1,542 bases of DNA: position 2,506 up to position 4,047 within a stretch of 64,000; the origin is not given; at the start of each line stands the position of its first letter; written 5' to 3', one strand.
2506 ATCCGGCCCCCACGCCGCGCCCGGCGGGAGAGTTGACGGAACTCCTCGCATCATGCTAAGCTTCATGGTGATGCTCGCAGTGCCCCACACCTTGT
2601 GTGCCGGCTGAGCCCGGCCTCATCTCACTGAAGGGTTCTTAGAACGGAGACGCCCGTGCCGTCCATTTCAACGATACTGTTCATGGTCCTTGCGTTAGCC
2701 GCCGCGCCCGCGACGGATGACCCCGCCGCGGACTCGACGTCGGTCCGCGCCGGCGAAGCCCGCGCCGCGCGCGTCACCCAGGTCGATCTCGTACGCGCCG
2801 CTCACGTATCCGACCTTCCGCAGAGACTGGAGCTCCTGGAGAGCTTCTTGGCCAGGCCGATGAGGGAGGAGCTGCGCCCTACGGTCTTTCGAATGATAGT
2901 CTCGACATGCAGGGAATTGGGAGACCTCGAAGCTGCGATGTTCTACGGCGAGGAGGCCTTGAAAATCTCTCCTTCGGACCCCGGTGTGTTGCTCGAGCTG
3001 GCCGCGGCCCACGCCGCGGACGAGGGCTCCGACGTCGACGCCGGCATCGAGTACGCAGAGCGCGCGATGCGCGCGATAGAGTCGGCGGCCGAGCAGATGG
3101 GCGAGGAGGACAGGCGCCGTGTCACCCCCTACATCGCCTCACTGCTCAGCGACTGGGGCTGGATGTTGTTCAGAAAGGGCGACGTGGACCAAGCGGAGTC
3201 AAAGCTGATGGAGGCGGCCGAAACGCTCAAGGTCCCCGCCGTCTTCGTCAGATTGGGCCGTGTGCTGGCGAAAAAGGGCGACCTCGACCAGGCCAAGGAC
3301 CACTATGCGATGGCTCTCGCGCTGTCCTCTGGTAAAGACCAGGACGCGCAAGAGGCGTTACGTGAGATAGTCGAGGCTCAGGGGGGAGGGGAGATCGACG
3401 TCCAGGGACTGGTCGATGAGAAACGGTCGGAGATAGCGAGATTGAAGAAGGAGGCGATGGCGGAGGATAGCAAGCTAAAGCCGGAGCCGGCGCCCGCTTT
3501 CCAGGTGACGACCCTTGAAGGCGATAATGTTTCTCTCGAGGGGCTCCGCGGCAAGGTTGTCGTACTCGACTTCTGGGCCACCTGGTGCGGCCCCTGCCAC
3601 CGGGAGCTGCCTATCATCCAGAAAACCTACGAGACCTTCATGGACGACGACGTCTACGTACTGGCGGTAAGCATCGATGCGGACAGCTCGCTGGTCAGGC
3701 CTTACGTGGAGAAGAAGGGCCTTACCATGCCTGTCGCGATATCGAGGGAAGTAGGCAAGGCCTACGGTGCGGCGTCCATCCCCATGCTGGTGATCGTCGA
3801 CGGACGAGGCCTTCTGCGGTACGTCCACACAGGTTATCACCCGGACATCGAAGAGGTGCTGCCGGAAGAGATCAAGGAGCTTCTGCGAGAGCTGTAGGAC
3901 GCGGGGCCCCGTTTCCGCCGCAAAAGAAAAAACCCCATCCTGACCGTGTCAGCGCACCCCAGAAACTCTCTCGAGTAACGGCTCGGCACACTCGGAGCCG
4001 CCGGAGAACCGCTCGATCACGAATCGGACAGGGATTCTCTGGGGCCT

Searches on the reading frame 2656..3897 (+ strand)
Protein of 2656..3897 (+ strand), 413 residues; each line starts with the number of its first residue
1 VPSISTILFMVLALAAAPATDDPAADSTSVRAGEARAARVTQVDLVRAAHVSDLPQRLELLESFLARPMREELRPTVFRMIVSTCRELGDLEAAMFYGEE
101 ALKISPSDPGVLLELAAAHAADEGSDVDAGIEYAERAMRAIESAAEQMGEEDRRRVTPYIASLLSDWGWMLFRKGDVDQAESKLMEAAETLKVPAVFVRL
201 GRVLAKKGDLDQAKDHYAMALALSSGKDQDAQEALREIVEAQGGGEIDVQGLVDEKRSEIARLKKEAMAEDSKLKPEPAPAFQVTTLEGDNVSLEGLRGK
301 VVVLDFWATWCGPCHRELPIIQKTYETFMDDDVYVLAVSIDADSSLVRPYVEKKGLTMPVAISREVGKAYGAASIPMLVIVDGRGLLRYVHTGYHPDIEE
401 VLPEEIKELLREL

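Call 56: search_protein_families(library=pfam, proteins=[window:2656-3897:+], max_evalue=0.0001)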
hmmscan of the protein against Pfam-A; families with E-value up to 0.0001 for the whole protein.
window:2656-3897:+ (413 aa): 12 families
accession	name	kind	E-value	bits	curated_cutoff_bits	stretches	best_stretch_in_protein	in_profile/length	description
PF08534.16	Redoxin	-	1.4e-22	80.5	26.6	1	277-396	4-137/148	Redoxin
PF00578.27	AhpC-TSA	-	1.4e-21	77.1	26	1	277-389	3-123/124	AhpC/TSA family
PF13905.12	Thioredoxin_8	-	6e-11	43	27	1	299-385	1-92/94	Thioredoxin-like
PF07719.23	TPR_2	-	1.1e-10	41.2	27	0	196-224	3-31/34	Tetratricopeptide repeat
PF00085.26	Thioredoxin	-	9.3e-09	35.7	23.5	1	300-348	19-66/103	Thioredoxin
PF13428.12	TPR_14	-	1.9e-08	34.6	23.5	0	79-117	5-43/44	Tetratricopeptide repeat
PF13424.12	TPR_12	-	7.9e-08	32.8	30.1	0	160-223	2-74/77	Tetratricopeptide repeat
PF13181.12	TPR_8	-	2e-07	31.1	25.7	0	81-107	7-33/34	Tetratricopeptide repeat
PF13098.12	Thioredoxin_2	-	2.6e-07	31.4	27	1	298-397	4-97/104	Thioredoxin-like domain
PF00515.34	TPR_1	-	3.5e-07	30.2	27.8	0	196-223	3-30/34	Tetratricopeptide repeat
PF14559.12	TPR_19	-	2e-05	25.3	25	0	87-121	3-37/68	Tetratricopeptide repeat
PF13414.12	TPR_11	-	3.8e-05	23.7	26.8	0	85-120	4-39/42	TPR repeat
